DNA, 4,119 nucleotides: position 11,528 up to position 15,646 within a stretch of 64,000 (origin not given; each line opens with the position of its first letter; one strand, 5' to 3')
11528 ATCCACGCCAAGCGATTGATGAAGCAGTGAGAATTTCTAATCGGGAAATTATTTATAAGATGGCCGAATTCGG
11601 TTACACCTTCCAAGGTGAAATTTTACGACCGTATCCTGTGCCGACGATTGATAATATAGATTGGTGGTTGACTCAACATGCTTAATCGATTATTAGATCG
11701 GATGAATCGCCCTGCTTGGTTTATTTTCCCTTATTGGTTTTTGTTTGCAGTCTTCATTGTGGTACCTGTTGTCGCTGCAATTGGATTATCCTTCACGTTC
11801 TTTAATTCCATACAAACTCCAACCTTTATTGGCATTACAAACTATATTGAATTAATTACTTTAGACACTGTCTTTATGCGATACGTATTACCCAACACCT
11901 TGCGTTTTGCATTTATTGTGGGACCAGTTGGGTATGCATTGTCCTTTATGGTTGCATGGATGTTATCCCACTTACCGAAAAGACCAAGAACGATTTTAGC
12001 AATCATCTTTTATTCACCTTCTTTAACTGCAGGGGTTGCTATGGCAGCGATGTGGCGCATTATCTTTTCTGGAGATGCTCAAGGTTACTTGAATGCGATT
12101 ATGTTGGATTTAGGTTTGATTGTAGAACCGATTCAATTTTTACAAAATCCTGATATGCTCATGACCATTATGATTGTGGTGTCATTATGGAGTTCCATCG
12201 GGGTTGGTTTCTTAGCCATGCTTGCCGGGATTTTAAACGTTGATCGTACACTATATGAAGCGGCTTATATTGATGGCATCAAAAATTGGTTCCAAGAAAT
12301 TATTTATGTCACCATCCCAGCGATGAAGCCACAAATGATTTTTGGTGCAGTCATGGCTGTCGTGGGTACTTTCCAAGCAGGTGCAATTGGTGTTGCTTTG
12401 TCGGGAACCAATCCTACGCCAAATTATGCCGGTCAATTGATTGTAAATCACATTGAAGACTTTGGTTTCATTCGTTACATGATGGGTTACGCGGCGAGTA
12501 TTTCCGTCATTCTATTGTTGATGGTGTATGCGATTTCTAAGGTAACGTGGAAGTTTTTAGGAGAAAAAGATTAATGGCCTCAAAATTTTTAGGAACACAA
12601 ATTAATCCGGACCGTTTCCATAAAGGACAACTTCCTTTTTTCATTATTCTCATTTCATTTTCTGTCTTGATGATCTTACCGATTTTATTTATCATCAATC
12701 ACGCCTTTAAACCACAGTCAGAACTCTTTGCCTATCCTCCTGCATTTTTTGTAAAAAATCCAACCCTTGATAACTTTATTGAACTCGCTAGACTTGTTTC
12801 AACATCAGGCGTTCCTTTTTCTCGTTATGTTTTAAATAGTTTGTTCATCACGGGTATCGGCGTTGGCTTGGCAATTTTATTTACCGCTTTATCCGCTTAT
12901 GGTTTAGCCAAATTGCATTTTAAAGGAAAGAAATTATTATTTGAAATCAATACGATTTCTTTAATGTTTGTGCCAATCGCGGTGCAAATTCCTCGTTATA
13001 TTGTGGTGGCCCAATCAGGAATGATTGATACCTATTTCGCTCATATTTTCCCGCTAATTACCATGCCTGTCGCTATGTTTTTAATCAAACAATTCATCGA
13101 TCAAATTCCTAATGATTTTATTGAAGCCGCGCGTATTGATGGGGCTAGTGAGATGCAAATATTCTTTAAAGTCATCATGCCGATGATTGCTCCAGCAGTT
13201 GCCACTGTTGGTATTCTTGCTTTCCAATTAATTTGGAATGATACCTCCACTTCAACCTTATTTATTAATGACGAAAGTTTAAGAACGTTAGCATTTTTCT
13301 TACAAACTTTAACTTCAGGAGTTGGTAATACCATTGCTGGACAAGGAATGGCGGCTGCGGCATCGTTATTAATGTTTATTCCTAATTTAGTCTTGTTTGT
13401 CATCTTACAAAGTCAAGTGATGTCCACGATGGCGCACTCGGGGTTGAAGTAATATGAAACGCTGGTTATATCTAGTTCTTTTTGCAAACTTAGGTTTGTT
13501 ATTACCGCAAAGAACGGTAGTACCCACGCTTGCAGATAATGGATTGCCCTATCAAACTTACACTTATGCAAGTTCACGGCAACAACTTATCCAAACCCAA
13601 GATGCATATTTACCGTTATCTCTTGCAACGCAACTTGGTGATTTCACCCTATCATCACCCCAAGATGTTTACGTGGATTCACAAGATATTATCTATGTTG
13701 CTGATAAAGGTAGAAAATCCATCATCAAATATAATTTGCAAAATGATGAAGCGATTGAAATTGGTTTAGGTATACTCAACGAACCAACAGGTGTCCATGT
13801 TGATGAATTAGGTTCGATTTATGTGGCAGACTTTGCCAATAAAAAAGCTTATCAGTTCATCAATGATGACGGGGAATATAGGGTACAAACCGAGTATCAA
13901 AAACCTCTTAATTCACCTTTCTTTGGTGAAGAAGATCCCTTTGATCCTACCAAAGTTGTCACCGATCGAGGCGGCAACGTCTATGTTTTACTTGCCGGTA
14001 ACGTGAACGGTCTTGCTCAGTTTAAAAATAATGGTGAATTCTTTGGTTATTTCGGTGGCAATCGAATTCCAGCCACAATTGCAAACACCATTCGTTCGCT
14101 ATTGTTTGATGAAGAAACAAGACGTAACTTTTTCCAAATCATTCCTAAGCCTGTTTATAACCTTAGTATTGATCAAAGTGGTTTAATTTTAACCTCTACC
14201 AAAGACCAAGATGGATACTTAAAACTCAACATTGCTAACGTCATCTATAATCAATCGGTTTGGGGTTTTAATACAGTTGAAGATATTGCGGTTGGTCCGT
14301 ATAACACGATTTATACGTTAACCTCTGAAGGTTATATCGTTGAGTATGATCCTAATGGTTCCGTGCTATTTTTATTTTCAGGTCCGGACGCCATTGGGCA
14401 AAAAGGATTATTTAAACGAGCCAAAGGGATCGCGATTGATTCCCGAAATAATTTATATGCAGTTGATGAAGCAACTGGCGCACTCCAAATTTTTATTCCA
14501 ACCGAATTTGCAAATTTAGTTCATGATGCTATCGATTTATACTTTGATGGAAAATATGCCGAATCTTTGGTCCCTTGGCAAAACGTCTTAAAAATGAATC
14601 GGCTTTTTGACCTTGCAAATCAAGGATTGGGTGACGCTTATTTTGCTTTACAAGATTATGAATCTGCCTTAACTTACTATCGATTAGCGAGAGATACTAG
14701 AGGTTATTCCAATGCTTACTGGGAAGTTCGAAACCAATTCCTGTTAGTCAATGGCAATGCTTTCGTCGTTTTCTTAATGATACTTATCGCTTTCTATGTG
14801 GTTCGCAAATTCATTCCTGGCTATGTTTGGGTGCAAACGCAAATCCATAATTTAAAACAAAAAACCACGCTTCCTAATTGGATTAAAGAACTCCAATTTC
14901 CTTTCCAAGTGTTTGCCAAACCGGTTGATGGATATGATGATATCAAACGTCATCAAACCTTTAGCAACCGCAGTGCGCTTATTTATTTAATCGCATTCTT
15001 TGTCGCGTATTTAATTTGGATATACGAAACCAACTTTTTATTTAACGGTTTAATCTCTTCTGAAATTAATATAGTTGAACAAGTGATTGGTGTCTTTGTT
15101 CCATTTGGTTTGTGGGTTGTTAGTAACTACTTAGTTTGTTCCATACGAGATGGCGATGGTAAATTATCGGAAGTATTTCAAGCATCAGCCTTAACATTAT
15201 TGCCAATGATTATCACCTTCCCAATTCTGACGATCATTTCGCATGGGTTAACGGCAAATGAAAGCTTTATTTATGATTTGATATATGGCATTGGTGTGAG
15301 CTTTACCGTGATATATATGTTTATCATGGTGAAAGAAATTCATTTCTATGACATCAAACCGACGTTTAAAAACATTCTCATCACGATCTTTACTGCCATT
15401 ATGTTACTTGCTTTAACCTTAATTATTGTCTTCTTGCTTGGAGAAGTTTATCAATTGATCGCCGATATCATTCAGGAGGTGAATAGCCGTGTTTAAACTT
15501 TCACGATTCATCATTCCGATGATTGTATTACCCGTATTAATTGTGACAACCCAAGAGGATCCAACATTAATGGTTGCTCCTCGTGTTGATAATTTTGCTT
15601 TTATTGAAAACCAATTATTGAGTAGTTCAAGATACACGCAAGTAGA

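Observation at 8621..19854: Uncharacterised envelope module nested in the beta-glucan operon: CBM-SBP giant, NHL-TPR-Yip1 fusion and DUF5696-like ectoprotein between two ATPase-less permease pairs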

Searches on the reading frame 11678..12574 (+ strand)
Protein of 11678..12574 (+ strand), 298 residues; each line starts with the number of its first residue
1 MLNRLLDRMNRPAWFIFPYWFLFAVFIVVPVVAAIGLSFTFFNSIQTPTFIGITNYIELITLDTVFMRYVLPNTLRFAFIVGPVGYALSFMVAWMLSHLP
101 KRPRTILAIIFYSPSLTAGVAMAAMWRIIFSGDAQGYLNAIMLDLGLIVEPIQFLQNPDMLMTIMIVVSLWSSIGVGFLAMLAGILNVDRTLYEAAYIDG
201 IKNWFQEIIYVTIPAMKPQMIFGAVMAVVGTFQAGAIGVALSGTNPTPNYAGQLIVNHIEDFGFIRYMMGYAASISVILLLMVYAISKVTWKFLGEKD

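Call 4: search_protein_families(library=pfam, proteins=[window:11678-12574:+], max_evalue=0.01)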
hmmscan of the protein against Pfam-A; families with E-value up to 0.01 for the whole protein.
window:11678-12574:+ (298 aa): 1 family
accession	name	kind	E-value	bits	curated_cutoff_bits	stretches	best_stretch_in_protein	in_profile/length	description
PF00528.27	BPD_transp_1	-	2.2e-08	34.5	26.4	1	87-285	3-172/184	Binding-protein-dependent transport system inner membrane component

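Call 5: search_protein_families(library=ncbifam, proteins=[window:11678-12574:+], max_evalue=0.01)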
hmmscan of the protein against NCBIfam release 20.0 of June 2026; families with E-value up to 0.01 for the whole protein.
window:11678-12574:+ (298 aa): 2 families
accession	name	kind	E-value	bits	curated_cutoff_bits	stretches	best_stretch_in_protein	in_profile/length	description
NF040931.1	ABC_arch_GlcT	equivalog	5.1e-14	52.6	360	1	21-283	6-260/278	glucose ABC transporter permease GlcT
NF007852.0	PRK10561.1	equivalog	7.2e-14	52.3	335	1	13-297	15-291/295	sn-glycerol-3-phosphate ABC transporter permease UgpA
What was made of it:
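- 11678..12574 (+): Permease 1a (MalF/UgpA-like CUT1 TMD; EAA motif present). BPD_transp_1 2e-8 and UgpA/GlcT-like (calls 4, 5).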

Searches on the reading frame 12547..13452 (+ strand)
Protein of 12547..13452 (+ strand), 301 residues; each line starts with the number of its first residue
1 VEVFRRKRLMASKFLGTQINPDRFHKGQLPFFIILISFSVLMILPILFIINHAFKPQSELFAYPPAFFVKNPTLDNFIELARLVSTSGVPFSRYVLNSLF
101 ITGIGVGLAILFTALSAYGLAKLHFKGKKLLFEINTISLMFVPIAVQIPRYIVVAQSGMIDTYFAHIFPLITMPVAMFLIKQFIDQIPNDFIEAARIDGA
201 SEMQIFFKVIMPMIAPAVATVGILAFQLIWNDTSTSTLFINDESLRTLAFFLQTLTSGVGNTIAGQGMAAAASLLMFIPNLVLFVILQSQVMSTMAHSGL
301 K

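Call 4: search_protein_families(library=pfam, proteins=[window:12547-13452:+], max_evalue=0.01)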
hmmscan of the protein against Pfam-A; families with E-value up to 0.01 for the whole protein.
window:12547-13452:+ (301 aa): 2 families
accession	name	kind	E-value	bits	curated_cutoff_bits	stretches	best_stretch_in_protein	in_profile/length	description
PF00528.27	BPD_transp_1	-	1.1e-16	61.5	26.4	1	117-287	9-175/184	Binding-protein-dependent transport system inner membrane component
PF03788.19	LrgA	-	0.0079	16.6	28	1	100-173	14-86/94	LrgA family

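Call 5: search_protein_families(library=ncbifam, proteins=[window:12547-13452:+], max_evalue=0.01)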
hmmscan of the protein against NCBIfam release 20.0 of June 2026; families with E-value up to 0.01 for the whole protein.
window:12547-13452:+ (301 aa): 26 families (the best 25 are shown)
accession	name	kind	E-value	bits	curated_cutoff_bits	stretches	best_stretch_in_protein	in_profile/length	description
NF008210.0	PRK10973.1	equivalog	3.3e-28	99.2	297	1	33-294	14-275/281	sn-glycerol-3-phosphate ABC transporter permease UgpE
NF040932.1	ABC_arch_GlcU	equivalog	3.9e-23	82.5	340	1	33-289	7-258/272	glucose ABC transporter permease GlcU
NF008231.0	PRK10998.1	equivalog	4.5e-17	62.6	261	1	33-301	18-295/296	maltose ABC transporter permease MalG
NF007047.0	PRK09500.1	equivalog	5.6e-12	45.8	326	1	95-286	60-247/257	spermidine/putrescine ABC transporter permease PotC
TIGR01581.1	Mo_ABC_porter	hypoth_equivalog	2.6e-08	33.6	210.3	1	97-227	25-169/225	ABC transporter permease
NF006939.0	PRK09421.1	equivalog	1.8e-07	30.8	262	1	95-292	12-220/230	molybdate ABC transporter permease subunit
NF011624.0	PRK15050.1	equivalog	2.2e-07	30.3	247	1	184-285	184-280/297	2-aminoethylphosphonate ABC transporter permease subunit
TIGR02141.1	modB_ABC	equivalog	2.4e-07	30.6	182.6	1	101-226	6-145/208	molybdate ABC transporter permease subunit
NF043073.1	MMSYN1_0195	equivalog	3.9e-07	28.6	1250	1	84-232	50-198/1021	spermidine/putrescine ABC transporter permease/substrate-binding protein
NF007889.0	PRK10592.1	equivalog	4.3e-07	29.8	476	1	139-285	123-259/281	putrescine ABC transporter permease PotI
NF008232.0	PRK10999.1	equivalog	1.3e-06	27.4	392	1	173-233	387-447/520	maltose ABC transporter permease MalF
NF008196.0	PRK10952.1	equivalog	2.7e-05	23.1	439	1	172-219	219-266/356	glycine betaine/L-proline ABC transporter permease ProW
TIGR03226.1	PhnU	equivalog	4.5e-05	23.1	283.45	1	182-287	200-300/311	2-aminoethylphosphonate ABC transporter permease subunit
NF007852.0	PRK10561.1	equivalog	6.7e-05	22.9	335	1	162-224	161-221/295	sn-glycerol-3-phosphate ABC transporter permease UgpA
NF008208.0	PRK10971.1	equivalog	8.8e-05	22.1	415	1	171-227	150-206/277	sulfate/thiosulfate ABC transporter permease CysT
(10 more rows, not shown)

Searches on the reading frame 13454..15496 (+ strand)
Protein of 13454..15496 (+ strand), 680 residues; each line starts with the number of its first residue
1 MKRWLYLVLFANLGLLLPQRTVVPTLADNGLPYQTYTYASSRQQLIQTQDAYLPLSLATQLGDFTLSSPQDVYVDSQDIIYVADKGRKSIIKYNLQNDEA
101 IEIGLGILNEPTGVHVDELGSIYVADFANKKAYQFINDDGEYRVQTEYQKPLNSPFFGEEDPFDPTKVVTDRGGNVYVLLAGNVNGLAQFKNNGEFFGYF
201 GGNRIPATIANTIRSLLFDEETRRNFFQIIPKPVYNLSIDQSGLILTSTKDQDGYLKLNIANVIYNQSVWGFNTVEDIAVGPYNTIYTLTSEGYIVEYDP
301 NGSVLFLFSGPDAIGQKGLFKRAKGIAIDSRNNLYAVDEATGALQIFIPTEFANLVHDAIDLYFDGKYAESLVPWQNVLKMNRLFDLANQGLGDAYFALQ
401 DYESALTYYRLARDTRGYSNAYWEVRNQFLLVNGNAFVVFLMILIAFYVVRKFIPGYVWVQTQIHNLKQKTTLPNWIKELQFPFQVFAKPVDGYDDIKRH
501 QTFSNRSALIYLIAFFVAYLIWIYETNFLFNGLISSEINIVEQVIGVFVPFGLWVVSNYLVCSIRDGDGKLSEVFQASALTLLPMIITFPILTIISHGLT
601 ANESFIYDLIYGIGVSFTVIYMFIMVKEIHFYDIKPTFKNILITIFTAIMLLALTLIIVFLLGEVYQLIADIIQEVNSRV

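Call 4: search_protein_families(library=pfam, proteins=[window:13454-15496:+], max_evalue=0.01)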
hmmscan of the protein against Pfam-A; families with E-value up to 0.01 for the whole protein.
window:13454-15496:+ (680 aa): 6 families
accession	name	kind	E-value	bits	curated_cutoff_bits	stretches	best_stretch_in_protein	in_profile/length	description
PF01436.27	NHL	-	7.4e-15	54.6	20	1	66-93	1-28/28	NHL repeat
PF04893.22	Yip1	-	2.8e-07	31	28.6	1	484-656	1-172/173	Yip1 domain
PF13432.12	TPR_16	-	0.0016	19.3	32.7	1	359-414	4-59/65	Tetratricopeptide repeat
PF06739.17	SBBP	-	0.0057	17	20.5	0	324-335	16-27/38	Beta-propeller repeat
PF07719.23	TPR_2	-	0.0062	17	27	0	391-412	6-27/34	Tetratricopeptide repeat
PF00515.34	TPR_1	-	0.0064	16.7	27.8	0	391-412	6-27/34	Tetratricopeptide repeat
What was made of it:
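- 13454..15496 (+): NHL-TPR-Yip1 protein, 680 aa: signal peptide, extracytoplasmic NHL beta-propeller (about aa 30-350), TPR (about aa 355-425), TM1 (aa 429-447), and a 5-TM Yip1 domain (aa 484-656). Pfam NHL 7e-15, Yip1 2.8e-7 (call 4).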

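Call 5: search_protein_families(library=ncbifam, proteins=[window:13454-15496:+], max_evalue=0.01)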
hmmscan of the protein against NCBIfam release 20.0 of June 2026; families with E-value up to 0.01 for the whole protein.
window:13454-15496:+ (680 aa): 3 families
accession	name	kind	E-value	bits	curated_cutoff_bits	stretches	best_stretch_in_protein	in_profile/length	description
NF035926.1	scyF_NHL_VPEP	equivalog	5.1e-07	29.2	350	1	67-203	152-286/376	scytonemin biosynthesis PEP-CTERM protein ScyF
NF053768.1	CIS12_fam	equivalog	0.00029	19.7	860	0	273-349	44-115/715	CIS12 family contractile injection system protein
NF033206.1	ScyE_fam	subfamily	0.00031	20.4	80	0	108-182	7-92/333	ScyD/ScyE family protein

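Call 72: search_solved_structures(query=window:13454-15496:+, max_evalue=1)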
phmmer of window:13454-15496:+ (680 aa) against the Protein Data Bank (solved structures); distinct sequences matched with E-value up to 1: 56.
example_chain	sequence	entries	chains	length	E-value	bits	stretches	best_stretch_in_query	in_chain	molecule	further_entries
3wwa_A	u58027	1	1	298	1.7e-37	132.5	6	64-134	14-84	Pizza7H protein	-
7zph_A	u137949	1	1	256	6.3e-25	91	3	64-134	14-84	Pizza6-TNK-RSH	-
7zpw_A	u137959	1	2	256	1.6e-24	89.6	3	64-134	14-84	Pizza6-TSK-TSH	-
6ren_A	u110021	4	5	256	4e-24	88.3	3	64-134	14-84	3fPizza6-SH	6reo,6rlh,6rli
6qsd_A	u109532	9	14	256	4.8e-24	88.1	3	64-134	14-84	Pizza6S | Pizza6-S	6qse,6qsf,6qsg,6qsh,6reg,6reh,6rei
3ww9_A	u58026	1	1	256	1.4e-23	86.6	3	64-134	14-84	pizza6 protein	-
6f0t_A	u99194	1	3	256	1.5e-23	86.4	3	65-134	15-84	Pizza6-SFW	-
7zpz_A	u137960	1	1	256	2.9e-23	85.5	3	64-134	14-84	Pizza6-TSR-TSH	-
6rej_A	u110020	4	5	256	8.1e-23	84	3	64-134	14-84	Pizza6-SH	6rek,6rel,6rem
6f0s_A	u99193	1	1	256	5.1e-22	81.4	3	64-134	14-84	Pizza6-SYW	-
7zcj_A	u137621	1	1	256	5.1e-22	81.4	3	64-134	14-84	Pizza6-TNH-TSH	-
7zqg_A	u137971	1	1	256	1.2e-21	80.1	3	64-134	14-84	Pizza6-KSH-TSH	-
7zq2_A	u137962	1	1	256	2.9e-21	78.9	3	64-134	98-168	Pizza6-RSH-TSH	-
6i38_A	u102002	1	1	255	5.1e-20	74.8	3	64-134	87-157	nv2Pizza6-AYW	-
6f0q_A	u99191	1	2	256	6.1e-20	74.5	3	64-134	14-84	Pizza6-AYW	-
1rwi_B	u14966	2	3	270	4.7e-15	58.4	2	66-134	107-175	Serine/threonine-protein kinase pknD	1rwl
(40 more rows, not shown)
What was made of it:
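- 13454..15496 (+): PknD sensor 1rwi 4.7e-15 and six stretches against Pizza7H (call 72).
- On NHL repeat propeller: Six matched stretches against the seven-blade Pizza7H, and PknD at 4.7e-15 (call 72).
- Closest known: PknD extracellular sensor domain. Same: The NHL propeller of the 680-aa protein matches at 4.7e-15 (call 72).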
